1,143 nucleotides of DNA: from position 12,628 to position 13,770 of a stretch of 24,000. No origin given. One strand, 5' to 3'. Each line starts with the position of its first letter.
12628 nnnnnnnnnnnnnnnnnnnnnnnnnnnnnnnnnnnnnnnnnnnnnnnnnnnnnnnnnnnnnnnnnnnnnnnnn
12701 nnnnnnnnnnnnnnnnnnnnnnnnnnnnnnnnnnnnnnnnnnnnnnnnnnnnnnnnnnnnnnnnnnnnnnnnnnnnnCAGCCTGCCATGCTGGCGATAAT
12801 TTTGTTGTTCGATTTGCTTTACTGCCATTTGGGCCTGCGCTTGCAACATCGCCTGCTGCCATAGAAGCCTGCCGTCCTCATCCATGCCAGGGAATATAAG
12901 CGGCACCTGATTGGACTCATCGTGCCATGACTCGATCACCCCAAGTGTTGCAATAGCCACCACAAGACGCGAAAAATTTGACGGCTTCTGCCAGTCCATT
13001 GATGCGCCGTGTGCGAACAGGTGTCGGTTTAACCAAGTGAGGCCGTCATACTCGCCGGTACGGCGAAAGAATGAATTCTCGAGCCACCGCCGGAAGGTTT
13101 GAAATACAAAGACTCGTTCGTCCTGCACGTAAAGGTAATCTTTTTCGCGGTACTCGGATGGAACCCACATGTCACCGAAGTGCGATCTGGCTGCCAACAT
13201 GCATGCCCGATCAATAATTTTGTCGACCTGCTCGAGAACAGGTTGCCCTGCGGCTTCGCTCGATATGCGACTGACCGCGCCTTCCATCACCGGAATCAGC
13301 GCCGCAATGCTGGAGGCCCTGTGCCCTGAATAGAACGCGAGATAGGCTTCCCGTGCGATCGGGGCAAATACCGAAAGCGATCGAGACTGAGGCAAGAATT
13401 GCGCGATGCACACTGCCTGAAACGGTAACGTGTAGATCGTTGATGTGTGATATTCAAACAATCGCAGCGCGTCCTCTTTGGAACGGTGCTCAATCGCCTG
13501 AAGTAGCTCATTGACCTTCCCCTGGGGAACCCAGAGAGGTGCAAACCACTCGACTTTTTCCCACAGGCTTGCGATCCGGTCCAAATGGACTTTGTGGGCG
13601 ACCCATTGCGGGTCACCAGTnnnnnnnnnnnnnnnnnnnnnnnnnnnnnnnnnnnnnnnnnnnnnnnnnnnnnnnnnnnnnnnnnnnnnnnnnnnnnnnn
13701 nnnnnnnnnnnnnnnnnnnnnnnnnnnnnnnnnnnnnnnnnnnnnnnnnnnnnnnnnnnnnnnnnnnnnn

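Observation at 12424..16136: KAP P-loop NTPase paired with a 505-aa HEPN-like protein: candidate two-gene NTPase-RNase defence module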

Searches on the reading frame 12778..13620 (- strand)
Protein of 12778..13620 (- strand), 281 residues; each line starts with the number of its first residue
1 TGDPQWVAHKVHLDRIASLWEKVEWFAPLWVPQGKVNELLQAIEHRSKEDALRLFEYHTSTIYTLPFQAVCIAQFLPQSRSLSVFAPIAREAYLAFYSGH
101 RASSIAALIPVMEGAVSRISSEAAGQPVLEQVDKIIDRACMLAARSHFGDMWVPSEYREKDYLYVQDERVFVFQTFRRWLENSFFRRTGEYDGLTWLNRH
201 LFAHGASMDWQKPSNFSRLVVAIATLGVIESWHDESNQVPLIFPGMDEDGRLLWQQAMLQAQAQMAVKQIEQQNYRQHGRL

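Call 67: predict_structure(alignment_id=A3)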
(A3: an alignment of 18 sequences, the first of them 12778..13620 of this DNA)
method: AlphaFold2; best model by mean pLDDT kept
length: 281 residues; sequences in the alignment: 18
mean_pLDDT: 82.6   pTM: 0.81
mean pLDDT of the five models: 82.6, 80.0, 74.5, 73.3, 54.5
residues with pLDDT >= 90: 39; 70-90: 212; 50-70: 30; < 50: 0
segments of 3 or more residues with pLDDT < 50: none
pLDDT, mean of each block of 10 residues (from residue 1): 85 91 80 78 90 79 74 88 90 81 75 88 75 90 83 82 88 91 86 79 65 81 89 81 77 85 84 81 56
secondary structure, 60 per line:
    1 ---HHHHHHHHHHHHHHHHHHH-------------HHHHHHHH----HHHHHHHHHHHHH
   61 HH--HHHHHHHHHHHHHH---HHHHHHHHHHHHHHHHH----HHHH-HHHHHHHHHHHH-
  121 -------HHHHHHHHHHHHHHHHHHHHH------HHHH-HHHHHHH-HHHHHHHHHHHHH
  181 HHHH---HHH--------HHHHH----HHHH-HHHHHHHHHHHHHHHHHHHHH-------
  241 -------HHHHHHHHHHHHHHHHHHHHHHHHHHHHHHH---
elements in order: H4-22 H36-43 H48-62 H65-78 H82-98 H103-106 H108-119 H128-148 H155-158 H160-166 H168-184 H199-203 H208-211 H213-233 H248-278

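Call 69: fold_search(model_id=the predicted structure, library=pdb)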
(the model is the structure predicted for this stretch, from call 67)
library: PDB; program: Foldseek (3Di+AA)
matches with E <= 10: 161; with E <= 0.001: 0
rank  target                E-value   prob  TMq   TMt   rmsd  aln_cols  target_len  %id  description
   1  4kjs_A                3.1e-01  0.13  0.14  0.13  17.6       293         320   11  Structure of native YfkE (released 2013-06-26)
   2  6grj_H                7.3e-01  0.04  0.10  0.09  33.1       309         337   13  Structure of the AhlB pore of the tripartite alpha-pore forming toxin, AHL, from Aeromonas hydrophila. (released 2019-07-03)
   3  9e5c_6b               8.4e-01  0.07  0.14  0.02  45.7       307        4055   11  Cryo-EM structure of 96 nm repeat of microtubule doublet from T. brucei flagellum (released 2025-03-12)
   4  5y78_A                9.5e-01  0.05  0.12  0.11  20.4       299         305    9  Crystal structure of the triose-phosphate/phosphate translocator in complex with inorganic phosphate (released 2017-10-04)
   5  3o1j_A                9.9e-01  0.04  0.10  0.10  29.1       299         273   11  Crystal Structure of the TorS sensor domain - TorT complex in the absence of isopropanol (released 2011-12-21)
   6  8e6i                  1.0e+00  0.11  0.20  0.16  19.0       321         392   10  X-ray structure of the Deinococcus radiodurans Nramp/MntH divalent transition metal transporter M230A mutant in an inwar (released 2023-05-03)
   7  7fc9                  1.2e+00  0.05  0.13  0.08  23.7       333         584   10  Crystal structure of CmABCB1 in lipidic mesophase revealed by LCP-SFX (released 2022-02-02)
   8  5wa4_D                1.2e+00  0.06  0.12  0.11  16.0       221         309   16  Pyridine synthase, TbtD, from thiomuracin biosynthesis bound to an N-terminal leader peptide fragment (released 2017-11-22)
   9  7zjr                  1.2e+00  0.05  0.12  0.12  24.6       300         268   12  X-ray structure of the periplasmic region of PilJ from P. aeruginosa (released 2022-04-27)
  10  8e6m                  1.3e+00  0.08  0.18  0.15  19.0       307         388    9  X-ray structure of the Deinococcus radiodurans Nramp/MntH divalent transition metal transporter WT in an inward-open, ca (released 2023-05-03)
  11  8ejz_B                1.3e+00  0.06  0.12  0.11  16.7       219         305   11  [4+2] Aza-Cyclase Y293F variant (released 2022-11-23)
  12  6c3i_B                1.4e+00  0.08  0.19  0.15  19.4       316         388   10  Crystal structure of the Deinococcus radiodurans Nramp/MntH divalent transition metal transporter G45R mutant in an in (released 2019-02-13)
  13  6h2x                  1.4e+00  0.06  0.14  0.12  43.5       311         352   12  MukB coiled-coil elbow from E. coli (released 2019-03-06)
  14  3ljb_A                1.5e+00  0.05  0.13  0.15  23.0       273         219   12  Structural basis of oligomerisation in the MxA stalk (released 2010-05-05)
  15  6bpl_A                1.7e+00  0.06  0.13  0.08  23.3       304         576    8  E. coli MsbA in complex with LPS and inhibitor G907 (released 2018-05-02)
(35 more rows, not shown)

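Call 79: fold_search(model_id=the predicted structure, library=viral)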
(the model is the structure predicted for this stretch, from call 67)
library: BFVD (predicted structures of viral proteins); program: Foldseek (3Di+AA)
matches with E <= 10: 146; with E <= 0.001: 0
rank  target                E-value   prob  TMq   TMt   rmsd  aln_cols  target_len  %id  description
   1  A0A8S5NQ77            2.1e-02  1.00  0.51  0.63   8.1       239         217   17  Uncharacterized protein [Siphoviridae sp. ctpbe1]
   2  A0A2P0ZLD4            4.8e-02  1.00  0.42  0.37   7.0       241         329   11  (no name in the UniProt tables at hand)
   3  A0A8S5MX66            4.8e-01  0.96  0.46  0.47   5.5       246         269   16  DUF4209 domain-containing protein [Siphoviridae sp. ctYyB9]
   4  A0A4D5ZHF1            6.4e-01  0.12  0.17  0.11  18.0       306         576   15  Uncharacterized protein [Burkholderia phage BcepSaruman]
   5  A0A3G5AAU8            7.3e-01  0.08  0.12  0.14  23.1       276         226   11  Uncharacterized protein [Hyperionvirus sp.]
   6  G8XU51                1.2e+00  0.12  0.20  0.22  19.0       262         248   13  Membrane protein US12 [Simian cytomegalovirus (strain Colburn)]
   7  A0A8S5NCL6            1.2e+00  0.06  0.14  0.06  21.3       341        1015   12  Minor tail protein [Siphoviridae sp. ctUse40]
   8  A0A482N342            1.3e+00  0.07  0.14  0.14  18.5       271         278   13  (no name in the UniProt tables at hand)
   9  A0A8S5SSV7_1          1.3e+00  0.05  0.13  0.07  21.9       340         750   12  Minor tail protein [Myoviridae sp. ctfyA6]
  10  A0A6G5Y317            1.7e+00  0.08  0.12  0.19  19.2       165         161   13  (no name in the UniProt tables at hand)
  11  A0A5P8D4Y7            2.1e+00  0.04  0.13  0.12  21.0       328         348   13  (no name in the UniProt tables at hand)
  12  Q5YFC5                2.2e+00  0.04  0.13  0.12  36.0       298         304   11  Uncharacterized protein [Singapore grouper iridovirus]
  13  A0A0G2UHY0            2.5e+00  0.06  0.16  0.18  19.5       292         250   10  Membrane protein US20 [Mandrillus leucophaeus cytomegalovirus]
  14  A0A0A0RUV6            2.6e+00  0.06  0.13  0.14  17.8       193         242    9  Nucleotidyltransferase [Bacillus phage Mater]
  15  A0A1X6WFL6            2.6e+00  0.03  0.13  0.10  35.6       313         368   10  (no name in the UniProt tables at hand)
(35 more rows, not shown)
